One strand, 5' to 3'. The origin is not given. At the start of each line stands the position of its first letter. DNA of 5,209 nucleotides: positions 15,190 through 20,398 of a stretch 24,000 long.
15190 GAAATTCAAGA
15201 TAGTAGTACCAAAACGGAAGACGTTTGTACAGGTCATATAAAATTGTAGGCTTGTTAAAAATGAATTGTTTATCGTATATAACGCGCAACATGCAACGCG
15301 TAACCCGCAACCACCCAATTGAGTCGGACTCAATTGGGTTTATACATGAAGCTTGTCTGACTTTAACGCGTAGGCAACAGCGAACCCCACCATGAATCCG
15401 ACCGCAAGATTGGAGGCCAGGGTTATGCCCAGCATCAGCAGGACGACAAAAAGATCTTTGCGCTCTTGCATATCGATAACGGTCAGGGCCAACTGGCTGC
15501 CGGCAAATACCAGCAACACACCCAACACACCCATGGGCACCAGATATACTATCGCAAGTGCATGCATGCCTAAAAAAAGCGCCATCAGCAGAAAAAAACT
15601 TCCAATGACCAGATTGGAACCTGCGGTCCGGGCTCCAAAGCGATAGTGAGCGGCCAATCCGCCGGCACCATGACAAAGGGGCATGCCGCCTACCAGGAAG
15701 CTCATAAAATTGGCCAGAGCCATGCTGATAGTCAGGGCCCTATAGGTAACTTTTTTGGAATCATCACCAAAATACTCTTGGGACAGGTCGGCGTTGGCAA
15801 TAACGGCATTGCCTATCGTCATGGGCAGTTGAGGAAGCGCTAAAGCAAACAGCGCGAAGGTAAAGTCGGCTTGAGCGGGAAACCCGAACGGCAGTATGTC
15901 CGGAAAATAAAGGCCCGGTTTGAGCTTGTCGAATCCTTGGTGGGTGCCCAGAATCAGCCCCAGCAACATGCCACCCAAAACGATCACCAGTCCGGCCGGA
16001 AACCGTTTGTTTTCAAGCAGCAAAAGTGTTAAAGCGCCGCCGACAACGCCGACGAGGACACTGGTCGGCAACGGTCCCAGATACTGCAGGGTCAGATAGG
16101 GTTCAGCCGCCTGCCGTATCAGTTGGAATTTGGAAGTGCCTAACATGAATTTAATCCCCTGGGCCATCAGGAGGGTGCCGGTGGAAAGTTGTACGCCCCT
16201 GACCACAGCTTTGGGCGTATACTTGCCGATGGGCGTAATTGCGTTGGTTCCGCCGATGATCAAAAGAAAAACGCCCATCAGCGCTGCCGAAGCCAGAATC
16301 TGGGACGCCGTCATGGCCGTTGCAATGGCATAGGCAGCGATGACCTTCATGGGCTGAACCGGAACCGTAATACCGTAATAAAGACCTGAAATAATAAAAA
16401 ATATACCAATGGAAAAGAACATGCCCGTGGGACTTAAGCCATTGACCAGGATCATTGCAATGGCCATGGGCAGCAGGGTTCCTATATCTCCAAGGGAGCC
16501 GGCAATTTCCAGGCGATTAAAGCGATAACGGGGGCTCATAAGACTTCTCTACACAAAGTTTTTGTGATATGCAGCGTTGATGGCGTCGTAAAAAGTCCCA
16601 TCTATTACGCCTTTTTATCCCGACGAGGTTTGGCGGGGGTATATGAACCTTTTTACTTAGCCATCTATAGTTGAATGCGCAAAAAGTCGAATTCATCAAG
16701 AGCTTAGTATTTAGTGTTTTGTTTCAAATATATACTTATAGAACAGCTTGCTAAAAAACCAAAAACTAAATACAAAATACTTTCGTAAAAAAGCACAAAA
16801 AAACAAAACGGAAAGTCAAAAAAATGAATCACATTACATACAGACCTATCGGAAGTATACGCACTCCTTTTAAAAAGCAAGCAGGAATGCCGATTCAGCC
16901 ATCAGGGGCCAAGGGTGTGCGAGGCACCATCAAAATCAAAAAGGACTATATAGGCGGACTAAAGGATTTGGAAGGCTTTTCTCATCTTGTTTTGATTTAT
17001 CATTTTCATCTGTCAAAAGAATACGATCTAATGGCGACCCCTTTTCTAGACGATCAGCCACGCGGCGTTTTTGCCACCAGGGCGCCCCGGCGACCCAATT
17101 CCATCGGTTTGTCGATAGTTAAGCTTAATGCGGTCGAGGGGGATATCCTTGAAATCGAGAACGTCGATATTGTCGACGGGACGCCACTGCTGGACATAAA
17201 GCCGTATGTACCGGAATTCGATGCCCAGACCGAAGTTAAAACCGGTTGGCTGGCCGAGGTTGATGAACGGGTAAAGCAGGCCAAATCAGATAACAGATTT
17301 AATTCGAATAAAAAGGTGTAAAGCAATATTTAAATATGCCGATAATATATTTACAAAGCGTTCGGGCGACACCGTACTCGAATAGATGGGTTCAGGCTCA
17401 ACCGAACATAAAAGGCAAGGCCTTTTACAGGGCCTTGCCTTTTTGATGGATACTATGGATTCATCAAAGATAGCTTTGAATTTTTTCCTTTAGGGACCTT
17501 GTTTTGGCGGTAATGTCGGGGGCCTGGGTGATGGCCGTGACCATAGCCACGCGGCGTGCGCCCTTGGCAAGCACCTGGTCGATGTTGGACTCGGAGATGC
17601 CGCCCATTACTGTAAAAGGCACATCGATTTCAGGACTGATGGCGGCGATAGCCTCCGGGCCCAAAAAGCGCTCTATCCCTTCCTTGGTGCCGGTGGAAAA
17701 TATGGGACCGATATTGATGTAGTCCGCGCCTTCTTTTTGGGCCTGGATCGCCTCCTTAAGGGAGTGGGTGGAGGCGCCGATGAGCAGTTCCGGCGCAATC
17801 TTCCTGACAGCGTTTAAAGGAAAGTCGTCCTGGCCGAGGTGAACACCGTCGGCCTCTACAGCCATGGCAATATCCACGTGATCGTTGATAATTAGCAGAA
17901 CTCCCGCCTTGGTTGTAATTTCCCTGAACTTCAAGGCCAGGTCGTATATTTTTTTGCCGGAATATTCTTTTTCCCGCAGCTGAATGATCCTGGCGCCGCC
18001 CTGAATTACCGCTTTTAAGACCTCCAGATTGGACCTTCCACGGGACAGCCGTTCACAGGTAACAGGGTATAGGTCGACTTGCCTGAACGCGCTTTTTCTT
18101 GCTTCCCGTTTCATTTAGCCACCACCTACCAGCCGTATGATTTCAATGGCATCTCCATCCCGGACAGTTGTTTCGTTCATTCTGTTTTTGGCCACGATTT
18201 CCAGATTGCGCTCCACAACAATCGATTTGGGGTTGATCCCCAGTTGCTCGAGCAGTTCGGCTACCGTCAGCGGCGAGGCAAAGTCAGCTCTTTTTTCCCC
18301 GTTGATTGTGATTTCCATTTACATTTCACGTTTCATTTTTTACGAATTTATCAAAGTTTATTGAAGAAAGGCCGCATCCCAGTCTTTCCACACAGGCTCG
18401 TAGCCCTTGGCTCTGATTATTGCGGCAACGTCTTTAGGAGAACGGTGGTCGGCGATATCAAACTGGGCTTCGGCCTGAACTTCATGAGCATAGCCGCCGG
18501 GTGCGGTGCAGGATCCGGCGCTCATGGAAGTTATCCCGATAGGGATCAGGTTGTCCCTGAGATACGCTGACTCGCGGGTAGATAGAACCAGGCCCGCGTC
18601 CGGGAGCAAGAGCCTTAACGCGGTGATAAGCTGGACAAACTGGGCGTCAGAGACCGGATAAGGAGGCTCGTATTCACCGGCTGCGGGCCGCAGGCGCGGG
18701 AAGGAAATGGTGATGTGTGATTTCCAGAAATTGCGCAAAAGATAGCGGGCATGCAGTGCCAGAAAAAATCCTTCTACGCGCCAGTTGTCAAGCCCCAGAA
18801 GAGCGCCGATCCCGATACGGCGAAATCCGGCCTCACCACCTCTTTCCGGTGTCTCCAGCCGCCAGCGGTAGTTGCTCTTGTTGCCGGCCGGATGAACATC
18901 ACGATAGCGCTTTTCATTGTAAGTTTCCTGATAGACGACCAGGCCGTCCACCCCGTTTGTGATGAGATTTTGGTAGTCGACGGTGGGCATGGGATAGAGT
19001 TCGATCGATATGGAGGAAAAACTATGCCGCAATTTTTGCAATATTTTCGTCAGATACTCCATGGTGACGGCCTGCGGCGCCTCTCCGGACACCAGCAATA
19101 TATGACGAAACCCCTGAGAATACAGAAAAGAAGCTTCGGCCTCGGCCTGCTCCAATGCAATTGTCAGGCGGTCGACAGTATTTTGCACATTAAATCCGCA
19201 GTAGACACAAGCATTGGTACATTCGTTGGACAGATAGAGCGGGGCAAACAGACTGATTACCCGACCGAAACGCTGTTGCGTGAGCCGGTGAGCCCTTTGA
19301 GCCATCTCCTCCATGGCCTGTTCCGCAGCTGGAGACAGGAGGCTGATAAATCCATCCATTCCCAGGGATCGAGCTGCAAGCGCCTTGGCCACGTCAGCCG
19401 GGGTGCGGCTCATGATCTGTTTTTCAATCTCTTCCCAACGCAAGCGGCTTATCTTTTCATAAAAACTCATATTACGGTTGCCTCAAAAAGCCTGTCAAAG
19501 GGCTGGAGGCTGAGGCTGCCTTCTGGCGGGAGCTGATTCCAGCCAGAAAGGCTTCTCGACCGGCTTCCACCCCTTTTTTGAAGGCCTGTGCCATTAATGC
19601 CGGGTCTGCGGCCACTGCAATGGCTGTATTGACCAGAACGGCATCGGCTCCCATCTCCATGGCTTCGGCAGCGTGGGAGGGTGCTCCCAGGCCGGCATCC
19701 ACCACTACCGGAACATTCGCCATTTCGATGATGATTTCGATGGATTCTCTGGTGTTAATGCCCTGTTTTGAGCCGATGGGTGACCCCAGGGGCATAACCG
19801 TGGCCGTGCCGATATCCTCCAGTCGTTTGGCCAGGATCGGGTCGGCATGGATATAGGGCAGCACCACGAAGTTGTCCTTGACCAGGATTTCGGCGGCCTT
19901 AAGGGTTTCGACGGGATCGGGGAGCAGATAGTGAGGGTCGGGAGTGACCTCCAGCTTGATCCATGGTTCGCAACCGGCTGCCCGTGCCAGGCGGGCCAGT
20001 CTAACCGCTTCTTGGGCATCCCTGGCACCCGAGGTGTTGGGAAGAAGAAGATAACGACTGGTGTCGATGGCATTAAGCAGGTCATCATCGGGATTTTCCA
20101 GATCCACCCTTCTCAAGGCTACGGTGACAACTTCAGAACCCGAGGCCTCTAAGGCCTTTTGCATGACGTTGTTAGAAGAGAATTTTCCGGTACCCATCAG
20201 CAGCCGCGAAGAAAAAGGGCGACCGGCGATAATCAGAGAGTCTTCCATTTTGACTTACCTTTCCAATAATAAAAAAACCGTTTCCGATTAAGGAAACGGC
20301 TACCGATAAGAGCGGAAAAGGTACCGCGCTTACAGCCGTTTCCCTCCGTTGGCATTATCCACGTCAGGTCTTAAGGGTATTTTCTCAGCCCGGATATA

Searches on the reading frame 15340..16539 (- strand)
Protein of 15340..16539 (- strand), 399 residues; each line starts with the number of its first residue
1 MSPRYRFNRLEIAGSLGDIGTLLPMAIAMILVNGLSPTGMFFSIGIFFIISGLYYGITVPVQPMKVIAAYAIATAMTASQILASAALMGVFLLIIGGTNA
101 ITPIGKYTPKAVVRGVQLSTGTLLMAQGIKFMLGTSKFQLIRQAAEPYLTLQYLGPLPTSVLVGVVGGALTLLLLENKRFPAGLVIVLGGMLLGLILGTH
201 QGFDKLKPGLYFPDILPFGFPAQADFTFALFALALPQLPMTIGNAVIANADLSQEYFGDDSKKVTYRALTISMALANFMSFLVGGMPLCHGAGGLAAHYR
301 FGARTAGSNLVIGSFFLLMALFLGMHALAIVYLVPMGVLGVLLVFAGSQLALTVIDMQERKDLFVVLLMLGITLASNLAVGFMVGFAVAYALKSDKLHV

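Call 27: search_protein_families(library=pfam, proteins=[window:15340-16539:-], max_evalue=0.001)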
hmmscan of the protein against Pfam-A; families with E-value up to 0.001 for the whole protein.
window:15340-16539:- (399 aa): 2 families
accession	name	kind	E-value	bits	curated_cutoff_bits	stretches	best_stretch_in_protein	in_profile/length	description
PF16983.11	MFS_MOT1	-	4.1e-51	172.4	30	2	230-350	2-111/111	Molybdate transporter of MFS superfamily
PF00916.26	Sulfate_transp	-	0.00054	19.3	23.2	1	24-352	17-359/380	Sulfate permease family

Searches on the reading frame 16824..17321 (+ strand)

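Call 27: search_protein_families(library=pfam, proteins=[window:16824-17321:+], max_evalue=0.001)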
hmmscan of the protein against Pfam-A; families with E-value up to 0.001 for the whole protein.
window:16824-17321:+ (165 aa): 1 family
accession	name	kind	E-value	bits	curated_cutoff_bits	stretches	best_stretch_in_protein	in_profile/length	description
PF01980.22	TrmO_N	-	1.8e-42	144.7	26.8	1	21-133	1-116/116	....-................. O N-terminal domain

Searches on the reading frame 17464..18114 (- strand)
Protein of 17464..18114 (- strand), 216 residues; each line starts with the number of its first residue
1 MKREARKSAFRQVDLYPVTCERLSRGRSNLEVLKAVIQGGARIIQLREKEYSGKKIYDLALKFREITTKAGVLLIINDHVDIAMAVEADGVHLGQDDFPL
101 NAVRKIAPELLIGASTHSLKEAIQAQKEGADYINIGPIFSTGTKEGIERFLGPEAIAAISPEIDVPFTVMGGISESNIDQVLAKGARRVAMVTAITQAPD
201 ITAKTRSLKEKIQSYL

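Call 27: search_protein_families(library=pfam, proteins=[window:17464-18114:-], max_evalue=0.001)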
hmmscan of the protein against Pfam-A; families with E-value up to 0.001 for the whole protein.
window:17464-18114:- (216 aa): 3 families
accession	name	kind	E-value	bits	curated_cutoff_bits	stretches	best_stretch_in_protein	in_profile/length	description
PF02581.23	TMP-TENI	-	5.3e-60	202.3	27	1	15-195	1-180/180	Thiamine monophosphate synthase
PF00977.27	His_biosynth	-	2e-05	24.6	23.6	1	126-204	39-114/228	Histidine biosynthesis protein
PF05690.20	ThiG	-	0.00075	19.4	23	0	142-213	156-225/247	Thiazole biosynthesis protein ThiG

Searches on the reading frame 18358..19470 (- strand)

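Call 27: search_protein_families(library=pfam, proteins=[window:18358-19470:-], max_evalue=0.001)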
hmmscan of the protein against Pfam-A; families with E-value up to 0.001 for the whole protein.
window:18358-19470:- (370 aa): 2 families
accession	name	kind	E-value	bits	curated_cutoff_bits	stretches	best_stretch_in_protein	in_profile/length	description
PF06968.18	BATS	-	2.3e-18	66.6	22.2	1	256-358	1-88/88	Biotin and Thiamin Synthesis associated domain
PF04055.27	Radical_SAM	-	4e-11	43.8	29.5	1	80-227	3-154/166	Radical SAM superfamily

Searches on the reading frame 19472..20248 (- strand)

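Call 27: search_protein_families(library=pfam, proteins=[window:19472-20248:-], max_evalue=0.001)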
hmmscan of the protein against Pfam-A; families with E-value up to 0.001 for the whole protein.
window:19472-20248:- (258 aa): 2 families
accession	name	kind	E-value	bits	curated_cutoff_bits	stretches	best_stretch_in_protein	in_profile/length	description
PF05690.20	ThiG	-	9.5e-110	366.2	23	1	7-250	2-247/247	Thiazole biosynthesis protein ThiG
PF00977.27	His_biosynth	-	8.3e-06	25.8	23.6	1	165-241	60-131/228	Histidine biosynthesis protein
